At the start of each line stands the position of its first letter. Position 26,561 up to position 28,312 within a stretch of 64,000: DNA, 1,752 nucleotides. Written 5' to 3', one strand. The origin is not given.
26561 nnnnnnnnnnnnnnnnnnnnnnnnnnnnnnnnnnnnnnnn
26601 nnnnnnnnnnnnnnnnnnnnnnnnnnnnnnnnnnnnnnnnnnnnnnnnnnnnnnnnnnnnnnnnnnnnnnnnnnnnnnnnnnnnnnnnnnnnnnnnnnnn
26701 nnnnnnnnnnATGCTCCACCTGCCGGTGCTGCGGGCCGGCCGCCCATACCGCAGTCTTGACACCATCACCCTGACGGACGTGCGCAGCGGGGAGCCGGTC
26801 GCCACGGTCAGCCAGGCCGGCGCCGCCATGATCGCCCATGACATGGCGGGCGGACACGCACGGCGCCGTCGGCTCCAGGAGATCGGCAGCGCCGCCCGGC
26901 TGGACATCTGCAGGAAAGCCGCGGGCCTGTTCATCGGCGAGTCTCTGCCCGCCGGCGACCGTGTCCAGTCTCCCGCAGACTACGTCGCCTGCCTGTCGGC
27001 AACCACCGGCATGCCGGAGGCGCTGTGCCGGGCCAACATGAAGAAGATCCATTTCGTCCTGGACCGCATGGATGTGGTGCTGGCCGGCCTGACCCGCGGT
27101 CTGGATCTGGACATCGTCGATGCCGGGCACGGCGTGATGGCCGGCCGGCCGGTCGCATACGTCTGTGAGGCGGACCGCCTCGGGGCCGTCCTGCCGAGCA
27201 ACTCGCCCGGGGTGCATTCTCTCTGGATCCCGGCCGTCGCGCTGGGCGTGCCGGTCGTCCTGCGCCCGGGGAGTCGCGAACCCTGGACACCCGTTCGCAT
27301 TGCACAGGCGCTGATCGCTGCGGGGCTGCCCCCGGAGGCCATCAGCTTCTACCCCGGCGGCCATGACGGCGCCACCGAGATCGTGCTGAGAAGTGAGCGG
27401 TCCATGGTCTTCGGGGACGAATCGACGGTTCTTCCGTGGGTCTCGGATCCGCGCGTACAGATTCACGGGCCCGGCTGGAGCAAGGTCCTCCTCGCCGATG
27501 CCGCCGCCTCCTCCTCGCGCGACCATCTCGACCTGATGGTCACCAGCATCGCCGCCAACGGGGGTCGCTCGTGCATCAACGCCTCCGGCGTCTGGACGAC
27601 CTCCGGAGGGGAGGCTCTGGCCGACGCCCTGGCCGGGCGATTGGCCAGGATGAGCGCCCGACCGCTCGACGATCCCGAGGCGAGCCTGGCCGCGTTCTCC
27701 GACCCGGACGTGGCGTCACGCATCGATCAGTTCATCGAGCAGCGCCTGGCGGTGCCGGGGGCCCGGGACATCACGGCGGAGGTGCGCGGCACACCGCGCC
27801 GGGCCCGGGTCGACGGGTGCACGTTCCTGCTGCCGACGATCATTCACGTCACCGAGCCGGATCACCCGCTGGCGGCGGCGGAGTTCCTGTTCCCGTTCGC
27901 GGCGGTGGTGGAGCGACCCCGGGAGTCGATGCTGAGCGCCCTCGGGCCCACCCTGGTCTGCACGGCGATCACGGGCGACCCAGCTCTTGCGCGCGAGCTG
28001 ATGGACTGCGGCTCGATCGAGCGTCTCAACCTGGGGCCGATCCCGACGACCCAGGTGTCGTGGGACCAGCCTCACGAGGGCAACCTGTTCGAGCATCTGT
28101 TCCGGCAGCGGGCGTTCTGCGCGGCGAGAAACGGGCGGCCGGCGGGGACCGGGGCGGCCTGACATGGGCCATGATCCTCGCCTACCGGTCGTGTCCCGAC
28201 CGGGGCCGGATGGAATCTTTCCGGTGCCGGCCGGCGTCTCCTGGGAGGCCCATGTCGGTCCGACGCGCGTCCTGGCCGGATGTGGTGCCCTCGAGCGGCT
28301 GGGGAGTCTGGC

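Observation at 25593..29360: LuxE-like / LuxC-like / Fe-ADH triad: a fatty acid to aldehyde to alcohol module in a non-luminous context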

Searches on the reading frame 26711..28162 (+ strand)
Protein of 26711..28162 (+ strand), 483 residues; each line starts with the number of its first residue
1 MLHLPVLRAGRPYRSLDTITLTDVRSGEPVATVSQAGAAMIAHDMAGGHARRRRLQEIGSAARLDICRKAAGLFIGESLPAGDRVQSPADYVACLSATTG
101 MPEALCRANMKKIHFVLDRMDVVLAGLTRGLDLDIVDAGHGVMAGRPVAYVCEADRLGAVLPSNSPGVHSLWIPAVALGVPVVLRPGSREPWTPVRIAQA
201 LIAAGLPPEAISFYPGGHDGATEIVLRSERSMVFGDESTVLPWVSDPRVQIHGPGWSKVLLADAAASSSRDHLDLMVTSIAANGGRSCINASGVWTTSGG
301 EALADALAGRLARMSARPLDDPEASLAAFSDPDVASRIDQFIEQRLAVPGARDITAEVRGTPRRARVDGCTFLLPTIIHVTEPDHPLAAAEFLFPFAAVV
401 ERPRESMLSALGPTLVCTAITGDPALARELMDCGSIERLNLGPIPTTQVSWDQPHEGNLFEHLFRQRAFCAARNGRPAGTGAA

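Call 4: search_protein_families(library=pfam, proteins=[window:26711-28162:+], max_evalue=0.01)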
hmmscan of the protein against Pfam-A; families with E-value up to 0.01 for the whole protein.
window:26711-28162:+ (483 aa): 1 family
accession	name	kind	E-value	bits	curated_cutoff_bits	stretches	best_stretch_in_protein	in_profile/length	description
PF00171.27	Aldedh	-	3e-12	46.3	23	1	158-401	131-378/461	Aldehyde dehydrogenase family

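Call 5: search_protein_families(library=pfam, proteins=[window:26711-28162:+], max_evalue=10)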
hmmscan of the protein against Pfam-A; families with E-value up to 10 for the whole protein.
window:26711-28162:+ (483 aa): 1 family
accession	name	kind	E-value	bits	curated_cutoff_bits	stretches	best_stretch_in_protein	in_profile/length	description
PF00171.27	Aldedh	-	3e-12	46.3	23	1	158-401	131-378/461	Aldehyde dehydrogenase family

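Call 6: search_protein_families(library=ncbifam, proteins=[window:26711-28162:+], max_evalue=0.01)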
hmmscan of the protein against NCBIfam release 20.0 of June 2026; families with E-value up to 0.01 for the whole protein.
window:26711-28162:+ (483 aa): 14 families
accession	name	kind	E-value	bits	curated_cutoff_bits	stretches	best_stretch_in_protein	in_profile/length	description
TIGR01722.1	MMSDH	subfamily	1.4e-07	30.6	448.5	1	160-396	143-383/477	CoA-acylating methylmalonate-semialdehyde dehydrogenase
NF010000.0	PRK13473.1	subfamily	1.3e-06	27.3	615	1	158-399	143-386/475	aminobutyraldehyde dehydrogenase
NF045735.1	PaDhStyDPseudo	equivalog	1.3e-05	24.1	850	1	157-221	150-216/483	phenylacetaldehyde dehydrogenase StyD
TIGR02299.1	HpaE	equivalog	8e-05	21.4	638.35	1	157-401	139-392/488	5-carboxymethyl-2-hydroxymuconate semialdehyde dehydrogenase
TIGR01236.1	D1pyr5carbox1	equivalog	0.00056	18.6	613.6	0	282-403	312-429/533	L-glutamate gamma-semialdehyde dehydrogenase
NF007352.0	PRK09847.1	equivalog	0.0017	16.9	850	1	157-227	161-234/495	aldehyde dehydrogenase PuuC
NF006916.0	PRK09407.1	equivalog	0.0023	16.6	521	0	172-216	177-221/526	succinic semialdehyde dehydrogenase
NF009725.0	PRK13252.1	equivalog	0.0027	16.2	593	0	173-213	164-204/488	betaine-aldehyde dehydrogenase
NF045736.1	PaDhStyDRhodo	equivalog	0.0028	16.3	800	1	157-224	147-216/479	phenylacetaldehyde dehydrogenase StyD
NF006992.0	PRK09457.1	subfamily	0.0038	15.9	514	0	172-221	155-204/487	succinylglutamate-semialdehyde dehydrogenase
NF052305.1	DioxValDhHalo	equivalog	0.0046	15.9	750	0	162-400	150-393/483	2,5-dioxovalerate dehydrogenase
TIGR01804.1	BADH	equivalog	0.0068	14.9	668.6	0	160-216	140-198/467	betaine-aldehyde dehydrogenase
NF002852.0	PRK03137.1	subfamily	0.0085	14.9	648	0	174-222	194-242/514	L-glutamate gamma-semialdehyde dehydrogenase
NF040869.1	G3PDH_Arch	equivalog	0.0093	14.7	780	0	172-225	179-232/502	NADP-dependent glyceraldehyde-3-phosphate dehydrogenase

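Call 12: search_solved_structures(query=window:26711-28159:+, max_evalue=1, show_alignments=2)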
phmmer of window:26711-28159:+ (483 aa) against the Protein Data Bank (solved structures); distinct sequences matched with E-value up to 1: 109 (the best 60 are shown).
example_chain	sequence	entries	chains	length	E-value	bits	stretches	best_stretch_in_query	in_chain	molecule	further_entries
6b4r_A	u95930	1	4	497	2.3e-09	39.9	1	157-402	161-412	KauB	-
4e4g_A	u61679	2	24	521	9.8e-09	37.8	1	158-372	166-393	Methylmalonate-semialdehyde dehydrogenase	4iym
3b4w_A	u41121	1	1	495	2.6e-07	33.1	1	158-406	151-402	Aldehyde dehydrogenase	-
5iuu_A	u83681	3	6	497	2.6e-07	33.1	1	157-395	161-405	Aldehyde dehydrogenase family protein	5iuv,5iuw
2d4e_A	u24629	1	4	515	7.2e-07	31.6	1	154-399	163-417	5-carboxymethyl-2-hydroxymuconate semialdehyde dehydrogenase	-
5kf0_A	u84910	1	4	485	2.6e-06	29.8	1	169-347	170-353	Aldehyde dehydrogenase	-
4lih_A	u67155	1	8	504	3.3e-06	29.5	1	157-400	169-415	Gamma-glutamyl-gamma-aminobutyraldehyde dehydrogenase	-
7jso_A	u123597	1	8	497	3.7e-06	29.3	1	157-239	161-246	Aldehyde dehydrogenase family protein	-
5jry_A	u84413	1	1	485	6.3e-06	28.5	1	169-352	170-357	NAD-dependent aldehyde dehydrogenase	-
5j6b_A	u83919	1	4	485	8.6e-06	28.1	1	173-352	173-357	Aldehyde dehydrogenase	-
9q0d_A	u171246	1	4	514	2.4e-05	26.6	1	159-399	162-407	methylmalonate-semialdehyde dehydrogenase (CoA acylating)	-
4qyj_A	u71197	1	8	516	4e-05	25.9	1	157-228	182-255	Aldehyde dehydrogenase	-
4o6r_A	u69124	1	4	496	0.00014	24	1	157-401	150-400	Aldehyde Dehydrogenase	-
4o5h_A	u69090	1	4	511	0.00015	24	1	124-220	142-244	Phenylacetaldehyde dehydrogenase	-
6mvr_A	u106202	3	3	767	0.00046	22.4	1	151-395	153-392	Aldehyde dehydrogenase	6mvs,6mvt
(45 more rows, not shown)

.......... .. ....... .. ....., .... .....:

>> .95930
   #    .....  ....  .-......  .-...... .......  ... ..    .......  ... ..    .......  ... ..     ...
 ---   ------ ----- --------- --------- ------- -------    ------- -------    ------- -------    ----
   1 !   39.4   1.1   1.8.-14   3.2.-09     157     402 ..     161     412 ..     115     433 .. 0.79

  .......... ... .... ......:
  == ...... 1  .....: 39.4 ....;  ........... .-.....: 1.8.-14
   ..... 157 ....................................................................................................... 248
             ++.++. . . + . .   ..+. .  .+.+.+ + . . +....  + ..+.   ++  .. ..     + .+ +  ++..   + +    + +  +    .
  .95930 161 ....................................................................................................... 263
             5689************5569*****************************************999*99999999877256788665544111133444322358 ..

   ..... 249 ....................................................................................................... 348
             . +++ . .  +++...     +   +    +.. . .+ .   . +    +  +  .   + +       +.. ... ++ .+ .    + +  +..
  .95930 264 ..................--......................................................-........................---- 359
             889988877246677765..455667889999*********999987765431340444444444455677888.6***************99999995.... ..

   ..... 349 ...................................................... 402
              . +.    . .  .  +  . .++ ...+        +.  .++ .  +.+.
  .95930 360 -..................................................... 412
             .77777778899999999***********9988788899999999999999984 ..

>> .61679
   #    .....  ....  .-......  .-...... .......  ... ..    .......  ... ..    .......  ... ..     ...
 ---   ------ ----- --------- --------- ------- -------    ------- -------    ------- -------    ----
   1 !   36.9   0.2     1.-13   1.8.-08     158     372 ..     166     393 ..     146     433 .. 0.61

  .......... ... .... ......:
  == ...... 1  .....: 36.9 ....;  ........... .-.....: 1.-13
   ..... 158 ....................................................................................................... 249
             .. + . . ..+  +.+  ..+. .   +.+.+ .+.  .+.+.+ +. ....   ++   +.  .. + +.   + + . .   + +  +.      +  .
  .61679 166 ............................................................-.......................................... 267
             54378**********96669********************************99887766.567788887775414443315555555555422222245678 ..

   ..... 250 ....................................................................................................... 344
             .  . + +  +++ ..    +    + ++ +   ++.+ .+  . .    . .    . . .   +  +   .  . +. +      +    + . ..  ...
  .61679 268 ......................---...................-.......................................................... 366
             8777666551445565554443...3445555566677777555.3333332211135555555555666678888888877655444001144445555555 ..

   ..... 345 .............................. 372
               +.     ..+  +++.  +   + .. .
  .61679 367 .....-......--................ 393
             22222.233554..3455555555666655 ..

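Call 40: find_homologous_proteins(query=window:26711-28159:+, max_evalue=0.00001)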
Query window:26711-28159:+ (483 aa): 7890 proteins with E <= 0.00001 among 8000 candidates; the best 120 are listed.
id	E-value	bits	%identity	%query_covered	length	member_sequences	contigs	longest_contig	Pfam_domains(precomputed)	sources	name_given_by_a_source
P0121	0.0e+0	1077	100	100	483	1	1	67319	PF00171.28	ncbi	ncbi:MAG: aldehyde dehydrogenase family protein [Acidobacteriota bacterium]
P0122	4.2e-217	740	70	97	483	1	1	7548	PF00171.28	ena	-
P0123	2.3e-207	708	68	100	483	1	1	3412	PF00171.28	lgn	-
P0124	4.4e-193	661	63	97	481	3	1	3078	PF00171.28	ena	-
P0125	4.9e-191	654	62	98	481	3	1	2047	PF00171.28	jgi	jgi:acyl-CoA reductase-like NAD-dependent aldehyde dehydrogenase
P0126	4.3e-189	647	62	97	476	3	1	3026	PF00171.28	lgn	-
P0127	2.3e-188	645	62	98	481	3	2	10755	PF00171.28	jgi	jgi:acyl-CoA reductase-like NAD-dependent aldehyde dehydrogenase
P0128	7.3e-188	643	61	99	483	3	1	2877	PF00171.28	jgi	-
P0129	4.4e-187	641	62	97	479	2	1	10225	PF00171.28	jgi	jgi:acyl-CoA reductase-like NAD-dependent aldehyde dehydrogenase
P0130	2.3e-186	638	61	97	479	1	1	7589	PF00171.28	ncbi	-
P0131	2.4e-185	635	62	97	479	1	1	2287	PF00171.28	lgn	-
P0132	5.3e-185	634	61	98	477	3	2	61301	PF00171.28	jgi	-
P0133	5.7e-185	634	62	98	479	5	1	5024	PF00171.28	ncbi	-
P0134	1.1e-184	633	62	98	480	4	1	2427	PF00171.28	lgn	-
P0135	1.4e-184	633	62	98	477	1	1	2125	PF00171.28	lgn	-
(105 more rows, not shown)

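Call 53: search_solved_structures(query=A1, max_evalue=0.001)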
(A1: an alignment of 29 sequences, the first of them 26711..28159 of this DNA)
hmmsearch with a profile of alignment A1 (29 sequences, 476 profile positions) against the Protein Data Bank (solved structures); distinct sequences matched with E-value up to 0.001: 151 (the best 60 are shown).
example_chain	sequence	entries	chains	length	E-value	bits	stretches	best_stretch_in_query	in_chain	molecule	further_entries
6b4r_A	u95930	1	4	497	9.2e-21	77.4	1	156-412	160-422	KauB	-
5iuu_A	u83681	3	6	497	4e-19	72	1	156-411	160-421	Aldehyde dehydrogenase family protein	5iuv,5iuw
7jso_A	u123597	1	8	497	3.2e-17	65.8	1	156-411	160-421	Aldehyde dehydrogenase family protein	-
3b4w_A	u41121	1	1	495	1.3e-16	63.8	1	154-412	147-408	Aldehyde dehydrogenase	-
4o6r_A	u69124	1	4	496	6e-16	61.6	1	148-407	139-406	Aldehyde Dehydrogenase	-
4qet_A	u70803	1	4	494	1.3e-15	60.5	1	156-407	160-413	Aldehyde dehydrogenase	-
4qf6_A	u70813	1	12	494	1.6e-15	60.1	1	156-407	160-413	Aldehyde dehydrogenase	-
5gtk_A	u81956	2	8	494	3.1e-15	59.2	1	156-407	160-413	Betaine-aldehyde dehydrogenase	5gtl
5gt6_A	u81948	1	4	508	3.4e-15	59.1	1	156-407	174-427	Betaine-aldehyde dehydrogenase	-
4lih_A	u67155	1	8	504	1.2e-14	57.2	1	156-410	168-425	Gamma-glutamyl-gamma-aminobutyraldehyde dehydrogenase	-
4e4g_A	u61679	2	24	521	2e-14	56.5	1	159-403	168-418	Methylmalonate-semialdehyde dehydrogenase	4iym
4pz2_A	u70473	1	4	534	5e-14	55.2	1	157-433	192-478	ZmALDH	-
2d4e_A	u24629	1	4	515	9.2e-14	54.3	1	156-423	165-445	5-carboxymethyl-2-hydroxymuconate semialdehyde dehydrogenase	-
4go4_A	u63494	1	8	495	1.2e-13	53.9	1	156-410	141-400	Putative gamma-hydroxymuconic semialdehyde dehydrogenase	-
4go3_A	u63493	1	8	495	1.2e-13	53.9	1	156-410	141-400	Putative gamma-hydroxymuconic semialdehyde dehydrogenase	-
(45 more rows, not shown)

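Call 72: predict_structure(alignment_id=A3)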
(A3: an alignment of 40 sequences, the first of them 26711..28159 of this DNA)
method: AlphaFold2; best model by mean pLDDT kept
length: 483 residues; sequences in the alignment: 40
mean_pLDDT: 90.2   pTM: 0.88
mean pLDDT of the five models: 90.2, 89.4, 88.8, 88.8, 87.7
residues with pLDDT >= 90: 348; 70-90: 107; 50-70: 15; < 50: 13
segments of 3 or more residues with pLDDT < 50: 472-483
pLDDT, mean of each block of 10 residues (from residue 1): 94 95 96 96 94 94 98 98 95 96 94 94 86 88 87 94 78 94 94 96 97 94 95 86 90 80 86 96 87 95 97 96 95 95 96 95 95 97 91 93 91 89 91 84 87 68 79 39 32
secondary structure, 60 per line:
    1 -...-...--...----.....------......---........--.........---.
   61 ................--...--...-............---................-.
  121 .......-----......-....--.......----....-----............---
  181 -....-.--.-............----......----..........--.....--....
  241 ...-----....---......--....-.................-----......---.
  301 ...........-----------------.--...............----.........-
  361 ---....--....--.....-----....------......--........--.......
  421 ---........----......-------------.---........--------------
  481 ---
elements in order: E2-4 E6-8 E11-13 E18-22 E29-34 H38-45 H48-56 H60-76 E79-81 E84-86 H88-99 H103-118 H120-127 H133-138 E140-143 E146-152 E157-160 H166-177 E182-185 H192-203 E211-213 H218-227 E230-234 H237-243 E249-252 E256-261 H264-267 H269-285 E291-296 H300-311 H332-346 E351-353 H354-359 E364-367 E370-373 E376-380 H386-389 E396-401 H404-411 E414-420 H424-431 E436-441 H459-463 E464-466

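Call 76: fold_search(model_id=the predicted structure, library=pdb)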
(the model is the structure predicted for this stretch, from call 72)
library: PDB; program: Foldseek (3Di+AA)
matches with E <= 10: 993; with E <= 0.001: 703
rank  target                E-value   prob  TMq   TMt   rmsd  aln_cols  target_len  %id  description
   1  5j6b_B                2.0e-24  1.00  0.74  0.75   4.4       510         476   17  Crystal structure of Aldehyde dehydrogenase from Burkholderia thailandensis in covelent complex with NADPH (released 2016-05-04)
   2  5j6b_D                7.2e-24  1.00  0.74  0.75   4.5       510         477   16  Crystal structure of Aldehyde dehydrogenase from Burkholderia thailandensis in covelent complex with NADPH (released 2016-05-04)
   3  5j6b_A                8.1e-24  1.00  0.74  0.75   4.4       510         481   17  Crystal structure of Aldehyde dehydrogenase from Burkholderia thailandensis in covelent complex with NADPH (released 2016-05-04)
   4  5kf0_B                1.1e-23  1.00  0.73  0.74   5.6       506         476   18  Crystal structure of an Aldedhyde dehydrogenase from Burkholderia vietnamiensis (released 2016-11-09)
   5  5kf0_A                4.7e-23  1.00  0.73  0.74   5.6       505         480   18  Crystal structure of an Aldedhyde dehydrogenase from Burkholderia vietnamiensis (released 2016-11-09)
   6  5mz5_A                6.2e-23  1.00  0.72  0.73   5.8       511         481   15  Crystal structure of aldehyde dehydrogenase 21 (ALDH21) from Physcomitrella patens in its apoform (released 2017-08-09)
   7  1uxn                  1.3e-22  1.00  0.73  0.71   4.6       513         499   16  Structural basis for allosteric regulation and substrate specificity of the non-phosphorylating glyceraldehyde-3-phospha (released 2004-08-05)
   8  3ek1_G                1.7e-22  1.00  0.72  0.72   5.6       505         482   16  Crystal structure of aldehyde dehydrogenase from brucella melitensis biovar abortus 2308 (released 2008-09-30)
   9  5jry                  2.0e-22  1.00  0.73  0.74   5.3       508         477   17  Crystal structure of a NAD-dependent Aldehyde dehydrogenase from Burkholderia multivorans in covalent complex with NAD (released 2016-06-08)
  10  4e4g_B                3.0e-22  1.00  0.71  0.71   5.0       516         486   16  Crystal structure of putative Methylmalonate-semialdehyde dehydrogenase from Sinorhizobium meliloti 1021 (released 2012-03-28)
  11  3ek1_B                3.6e-22  1.00  0.72  0.72   5.6       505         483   16  Crystal structure of aldehyde dehydrogenase from brucella melitensis biovar abortus 2308 (released 2008-09-30)
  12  1uxv                  4.5e-22  1.00  0.73  0.71   4.6       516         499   16  Structural basis for allosteric regulation and substrate specificity of the non-phosphorylating glyceraldehyde-3-phospha (released 2004-08-05)
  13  9zh8_A                5.0e-22  1.00  0.73  0.74   5.1       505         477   16  CryoEM structure of aldehyde dehydrogenase from Burkholderia cenocepacia at 2.33A resolution (released 2025-12-10)
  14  5mz5_B                6.3e-22  1.00  0.72  0.73   5.8       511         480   15  Crystal structure of aldehyde dehydrogenase 21 (ALDH21) from Physcomitrella patens in its apoform (released 2017-08-09)
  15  3u4j_B                7.1e-22  1.00  0.71  0.69   6.0       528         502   16  Crystal structure of NAD-dependent aldehyde dehydrogenase from Sinorhizobium meliloti (released 2011-10-19)
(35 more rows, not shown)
